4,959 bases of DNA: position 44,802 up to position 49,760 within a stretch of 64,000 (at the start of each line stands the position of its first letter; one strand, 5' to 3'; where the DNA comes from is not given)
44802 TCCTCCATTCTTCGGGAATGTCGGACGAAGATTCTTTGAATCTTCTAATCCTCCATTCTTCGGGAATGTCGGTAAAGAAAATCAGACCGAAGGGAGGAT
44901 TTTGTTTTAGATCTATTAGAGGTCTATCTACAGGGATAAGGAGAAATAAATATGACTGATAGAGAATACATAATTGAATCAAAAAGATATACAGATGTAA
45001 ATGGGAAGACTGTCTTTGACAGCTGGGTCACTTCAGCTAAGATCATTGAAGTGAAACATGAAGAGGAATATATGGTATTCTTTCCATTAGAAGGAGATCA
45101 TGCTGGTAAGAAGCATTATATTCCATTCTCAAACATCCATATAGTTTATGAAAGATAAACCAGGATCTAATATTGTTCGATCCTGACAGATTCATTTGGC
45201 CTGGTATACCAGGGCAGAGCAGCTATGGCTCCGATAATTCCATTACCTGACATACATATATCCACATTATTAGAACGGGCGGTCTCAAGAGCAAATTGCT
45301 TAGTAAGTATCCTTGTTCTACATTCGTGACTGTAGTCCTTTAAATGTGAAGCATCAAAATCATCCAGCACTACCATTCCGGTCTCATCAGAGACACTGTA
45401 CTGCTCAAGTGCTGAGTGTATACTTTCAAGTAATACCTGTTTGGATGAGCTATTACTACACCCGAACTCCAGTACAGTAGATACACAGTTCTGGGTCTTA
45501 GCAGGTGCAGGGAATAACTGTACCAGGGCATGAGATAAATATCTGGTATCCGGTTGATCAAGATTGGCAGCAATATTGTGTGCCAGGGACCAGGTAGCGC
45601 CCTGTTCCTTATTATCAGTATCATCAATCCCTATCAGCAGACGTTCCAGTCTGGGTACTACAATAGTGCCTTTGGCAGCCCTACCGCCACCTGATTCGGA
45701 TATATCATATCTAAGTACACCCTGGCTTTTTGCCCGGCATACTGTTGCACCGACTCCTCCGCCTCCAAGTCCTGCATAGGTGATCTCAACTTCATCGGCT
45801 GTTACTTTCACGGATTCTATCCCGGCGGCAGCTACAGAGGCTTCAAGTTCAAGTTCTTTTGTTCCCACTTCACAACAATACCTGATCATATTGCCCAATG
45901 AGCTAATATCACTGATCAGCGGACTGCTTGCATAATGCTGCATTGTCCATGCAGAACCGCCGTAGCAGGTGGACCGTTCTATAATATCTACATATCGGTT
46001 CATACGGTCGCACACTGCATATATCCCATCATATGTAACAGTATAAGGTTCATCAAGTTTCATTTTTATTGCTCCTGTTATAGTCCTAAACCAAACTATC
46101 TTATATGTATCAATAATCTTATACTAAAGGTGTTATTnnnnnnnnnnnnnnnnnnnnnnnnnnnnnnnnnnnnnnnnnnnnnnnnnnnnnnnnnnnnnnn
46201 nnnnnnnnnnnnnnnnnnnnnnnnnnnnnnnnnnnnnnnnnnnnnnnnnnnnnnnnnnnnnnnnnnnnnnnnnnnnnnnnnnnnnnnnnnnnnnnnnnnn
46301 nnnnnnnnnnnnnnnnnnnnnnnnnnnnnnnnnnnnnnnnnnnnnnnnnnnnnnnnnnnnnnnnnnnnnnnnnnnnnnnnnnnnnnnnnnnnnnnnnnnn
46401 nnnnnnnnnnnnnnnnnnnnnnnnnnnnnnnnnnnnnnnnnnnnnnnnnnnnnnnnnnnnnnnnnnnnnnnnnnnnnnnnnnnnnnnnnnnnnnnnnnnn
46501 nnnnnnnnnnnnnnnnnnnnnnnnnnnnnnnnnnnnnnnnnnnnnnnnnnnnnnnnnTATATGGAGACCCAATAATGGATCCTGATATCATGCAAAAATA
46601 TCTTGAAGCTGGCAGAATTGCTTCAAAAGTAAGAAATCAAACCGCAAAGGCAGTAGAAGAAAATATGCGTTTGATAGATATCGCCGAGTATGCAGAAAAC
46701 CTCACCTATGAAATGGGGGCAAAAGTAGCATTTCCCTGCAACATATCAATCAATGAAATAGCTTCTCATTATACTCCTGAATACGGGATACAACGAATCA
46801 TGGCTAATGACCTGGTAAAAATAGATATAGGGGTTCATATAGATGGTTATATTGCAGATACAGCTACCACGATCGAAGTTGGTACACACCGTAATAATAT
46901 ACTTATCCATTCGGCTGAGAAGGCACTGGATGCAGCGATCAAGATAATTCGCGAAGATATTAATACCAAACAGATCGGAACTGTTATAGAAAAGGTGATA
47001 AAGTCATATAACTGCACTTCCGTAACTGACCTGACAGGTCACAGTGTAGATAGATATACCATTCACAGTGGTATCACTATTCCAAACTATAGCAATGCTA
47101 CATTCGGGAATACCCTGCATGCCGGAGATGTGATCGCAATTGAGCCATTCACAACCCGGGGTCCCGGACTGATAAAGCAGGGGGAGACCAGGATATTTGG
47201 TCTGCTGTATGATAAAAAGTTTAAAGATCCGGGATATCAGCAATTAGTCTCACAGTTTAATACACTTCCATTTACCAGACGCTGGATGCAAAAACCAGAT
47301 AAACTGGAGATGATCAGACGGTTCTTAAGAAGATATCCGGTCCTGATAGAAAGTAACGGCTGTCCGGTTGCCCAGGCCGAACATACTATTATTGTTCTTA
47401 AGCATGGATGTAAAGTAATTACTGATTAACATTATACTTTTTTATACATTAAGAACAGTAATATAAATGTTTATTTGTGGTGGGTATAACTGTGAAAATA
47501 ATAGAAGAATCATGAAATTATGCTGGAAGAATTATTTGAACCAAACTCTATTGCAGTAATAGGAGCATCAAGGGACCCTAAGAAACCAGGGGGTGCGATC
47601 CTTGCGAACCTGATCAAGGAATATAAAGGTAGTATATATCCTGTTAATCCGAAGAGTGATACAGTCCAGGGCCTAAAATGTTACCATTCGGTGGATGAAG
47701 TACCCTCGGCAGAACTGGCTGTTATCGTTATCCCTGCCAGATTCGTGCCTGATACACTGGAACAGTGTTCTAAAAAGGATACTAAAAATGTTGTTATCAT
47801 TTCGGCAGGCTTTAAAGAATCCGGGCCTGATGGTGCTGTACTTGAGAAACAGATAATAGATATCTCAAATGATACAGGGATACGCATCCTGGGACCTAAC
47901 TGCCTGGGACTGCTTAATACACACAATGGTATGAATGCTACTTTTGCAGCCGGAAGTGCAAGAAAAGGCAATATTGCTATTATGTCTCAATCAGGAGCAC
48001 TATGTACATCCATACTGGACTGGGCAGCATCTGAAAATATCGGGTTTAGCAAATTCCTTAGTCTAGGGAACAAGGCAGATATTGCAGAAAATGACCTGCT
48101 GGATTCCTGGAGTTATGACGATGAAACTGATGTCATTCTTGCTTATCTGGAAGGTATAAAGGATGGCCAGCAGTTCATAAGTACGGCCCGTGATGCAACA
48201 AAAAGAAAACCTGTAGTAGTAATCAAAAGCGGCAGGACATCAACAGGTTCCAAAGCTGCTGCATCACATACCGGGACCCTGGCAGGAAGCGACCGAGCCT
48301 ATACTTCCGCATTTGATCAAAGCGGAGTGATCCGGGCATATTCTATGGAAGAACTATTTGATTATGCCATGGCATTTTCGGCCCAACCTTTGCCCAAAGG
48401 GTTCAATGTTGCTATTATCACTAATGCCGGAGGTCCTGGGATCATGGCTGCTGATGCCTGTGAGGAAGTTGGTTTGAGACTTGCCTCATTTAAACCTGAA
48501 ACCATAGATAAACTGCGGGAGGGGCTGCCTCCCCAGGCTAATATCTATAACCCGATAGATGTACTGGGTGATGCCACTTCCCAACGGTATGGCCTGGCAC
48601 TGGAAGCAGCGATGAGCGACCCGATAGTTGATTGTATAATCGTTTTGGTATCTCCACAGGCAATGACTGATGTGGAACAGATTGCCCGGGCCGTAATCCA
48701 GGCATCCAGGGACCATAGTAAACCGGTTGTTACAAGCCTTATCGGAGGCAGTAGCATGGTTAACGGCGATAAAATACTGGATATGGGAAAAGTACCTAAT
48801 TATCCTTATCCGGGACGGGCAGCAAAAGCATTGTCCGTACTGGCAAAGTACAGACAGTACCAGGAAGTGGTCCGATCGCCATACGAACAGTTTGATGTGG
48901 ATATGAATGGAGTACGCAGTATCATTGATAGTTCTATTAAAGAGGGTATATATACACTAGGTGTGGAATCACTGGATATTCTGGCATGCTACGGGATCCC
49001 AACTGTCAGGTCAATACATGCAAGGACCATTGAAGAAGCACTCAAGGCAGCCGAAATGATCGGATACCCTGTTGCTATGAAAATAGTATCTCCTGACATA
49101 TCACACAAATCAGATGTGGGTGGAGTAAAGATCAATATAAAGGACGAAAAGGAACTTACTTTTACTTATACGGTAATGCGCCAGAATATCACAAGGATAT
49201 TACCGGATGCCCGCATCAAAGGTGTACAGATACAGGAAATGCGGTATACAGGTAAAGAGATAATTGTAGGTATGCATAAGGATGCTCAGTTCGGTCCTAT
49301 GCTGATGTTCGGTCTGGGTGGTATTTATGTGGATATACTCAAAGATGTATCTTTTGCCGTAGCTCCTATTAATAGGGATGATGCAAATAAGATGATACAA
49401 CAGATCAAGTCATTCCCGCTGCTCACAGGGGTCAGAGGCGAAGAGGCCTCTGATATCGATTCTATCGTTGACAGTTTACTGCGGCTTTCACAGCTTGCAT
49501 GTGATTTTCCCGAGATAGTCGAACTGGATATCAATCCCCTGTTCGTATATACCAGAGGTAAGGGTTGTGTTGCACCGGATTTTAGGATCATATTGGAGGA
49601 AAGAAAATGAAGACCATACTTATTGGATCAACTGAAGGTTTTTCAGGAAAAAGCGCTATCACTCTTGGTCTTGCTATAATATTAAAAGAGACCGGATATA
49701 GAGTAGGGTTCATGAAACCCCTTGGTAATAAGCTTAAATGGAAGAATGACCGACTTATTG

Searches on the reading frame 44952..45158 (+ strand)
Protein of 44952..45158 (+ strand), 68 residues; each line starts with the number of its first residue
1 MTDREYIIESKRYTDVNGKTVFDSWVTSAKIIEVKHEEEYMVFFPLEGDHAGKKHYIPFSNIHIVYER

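Call 28: find_encoding_contigs(protein=window:44952-45158:+, flank=3000, max_places=10)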
Protein window:44952-45158:+ (68 aa): 2 contigs read that carry it; 2 places shown.
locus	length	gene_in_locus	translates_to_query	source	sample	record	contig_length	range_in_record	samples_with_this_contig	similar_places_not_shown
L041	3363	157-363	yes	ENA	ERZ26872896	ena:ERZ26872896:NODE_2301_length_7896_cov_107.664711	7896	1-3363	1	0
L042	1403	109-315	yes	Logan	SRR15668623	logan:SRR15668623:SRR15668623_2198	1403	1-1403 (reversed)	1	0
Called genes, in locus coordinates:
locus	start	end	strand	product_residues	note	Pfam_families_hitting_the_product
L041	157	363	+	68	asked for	-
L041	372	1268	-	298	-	PF22641:TiaS_TCKD, PF08489:TiaS_FLD (faint)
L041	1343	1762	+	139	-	-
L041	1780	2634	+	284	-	PF00557:Peptidase_M24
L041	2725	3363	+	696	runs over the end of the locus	PF02629:CoA_binding, PF13380:CoA_binding_2, PF13607:Succ_CoA_lig, PF19045:Ligase_CoA_2, PF13549:ATP-grasp_5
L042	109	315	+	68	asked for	-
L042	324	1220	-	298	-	PF22641:TiaS_TCKD, PF08489:TiaS_FLD (faint)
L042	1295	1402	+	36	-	?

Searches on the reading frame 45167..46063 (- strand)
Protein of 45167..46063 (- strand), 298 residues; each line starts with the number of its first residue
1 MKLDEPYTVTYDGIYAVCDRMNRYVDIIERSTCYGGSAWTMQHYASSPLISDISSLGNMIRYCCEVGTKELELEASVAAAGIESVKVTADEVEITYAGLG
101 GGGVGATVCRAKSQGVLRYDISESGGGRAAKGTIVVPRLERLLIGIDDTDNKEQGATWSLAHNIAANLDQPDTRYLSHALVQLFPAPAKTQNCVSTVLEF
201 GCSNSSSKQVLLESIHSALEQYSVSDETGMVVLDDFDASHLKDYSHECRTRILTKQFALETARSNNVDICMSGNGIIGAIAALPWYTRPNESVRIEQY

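Call 81: search_protein_families(library=pfam, proteins=[window:45167-46063:-], max_evalue=0.00001)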
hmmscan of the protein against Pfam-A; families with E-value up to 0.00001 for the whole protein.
window:45167-46063:- (298 aa): 2 families
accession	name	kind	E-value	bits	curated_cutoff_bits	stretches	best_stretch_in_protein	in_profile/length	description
PF22641.2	TiaS_TCKD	-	9.9e-16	58.5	27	1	144-264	2-146/156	TiaS TCKD domain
PF08489.16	TiaS_FLD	-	6.5e-07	29.9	21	0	172-239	57-113/116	TiaS FLD domain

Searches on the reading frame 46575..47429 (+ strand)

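Call 81: search_protein_families(library=pfam, proteins=[window:46575-47429:+], max_evalue=0.00001)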
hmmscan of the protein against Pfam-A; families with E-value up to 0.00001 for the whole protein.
window:46575-47429:+ (284 aa): 1 family
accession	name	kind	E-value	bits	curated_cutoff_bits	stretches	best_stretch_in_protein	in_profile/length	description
PF00557.29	Peptidase_M24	-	1.2e-30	107.3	23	1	8-194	2-190/208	Metallopeptidase family M24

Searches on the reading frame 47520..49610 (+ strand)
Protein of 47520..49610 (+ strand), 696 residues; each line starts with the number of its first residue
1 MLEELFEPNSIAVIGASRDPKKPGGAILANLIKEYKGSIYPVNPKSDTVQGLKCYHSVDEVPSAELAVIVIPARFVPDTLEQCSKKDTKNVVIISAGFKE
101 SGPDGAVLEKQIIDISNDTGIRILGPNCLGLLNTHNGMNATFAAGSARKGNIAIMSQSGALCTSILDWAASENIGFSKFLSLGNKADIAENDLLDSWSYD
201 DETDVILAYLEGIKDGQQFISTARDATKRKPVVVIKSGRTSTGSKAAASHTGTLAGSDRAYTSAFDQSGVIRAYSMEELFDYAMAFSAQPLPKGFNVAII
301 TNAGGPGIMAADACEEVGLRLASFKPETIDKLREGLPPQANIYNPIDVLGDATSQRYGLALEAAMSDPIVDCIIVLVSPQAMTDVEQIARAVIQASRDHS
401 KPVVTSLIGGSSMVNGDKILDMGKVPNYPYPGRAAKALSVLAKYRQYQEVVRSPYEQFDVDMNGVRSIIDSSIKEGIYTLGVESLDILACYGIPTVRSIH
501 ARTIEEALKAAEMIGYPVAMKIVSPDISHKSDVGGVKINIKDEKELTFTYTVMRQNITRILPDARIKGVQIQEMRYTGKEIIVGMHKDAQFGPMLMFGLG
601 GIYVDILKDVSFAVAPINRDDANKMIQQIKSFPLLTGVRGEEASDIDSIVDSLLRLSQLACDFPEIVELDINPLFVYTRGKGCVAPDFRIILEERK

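Call 81: search_protein_families(library=pfam, proteins=[window:47520-49610:+], max_evalue=0.00001)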
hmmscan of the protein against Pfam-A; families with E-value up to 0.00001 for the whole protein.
window:47520-49610:+ (696 aa): 5 families
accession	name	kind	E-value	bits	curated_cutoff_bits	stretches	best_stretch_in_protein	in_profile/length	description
PF13549.11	ATP-grasp_5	-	2.1e-80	269.7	27.6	1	481-692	12-221/221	ATP-grasp domain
PF13607.11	Succ_CoA_lig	-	1.2e-58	197.2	27.4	1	149-286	1-138/138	Succinyl-CoA ligase like flavodoxin domain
PF13380.12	CoA_binding_2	-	7.2e-25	88.1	22.8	1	10-133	2-115/116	CoA binding domain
PF19045.5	Ligase_CoA_2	-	6.8e-14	52.6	23.7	1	297-446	1-154/162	Ligase-CoA domain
PF02629.25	CoA_binding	-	2.1e-13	51.2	22.3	1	7-97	2-97/97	CoA binding domain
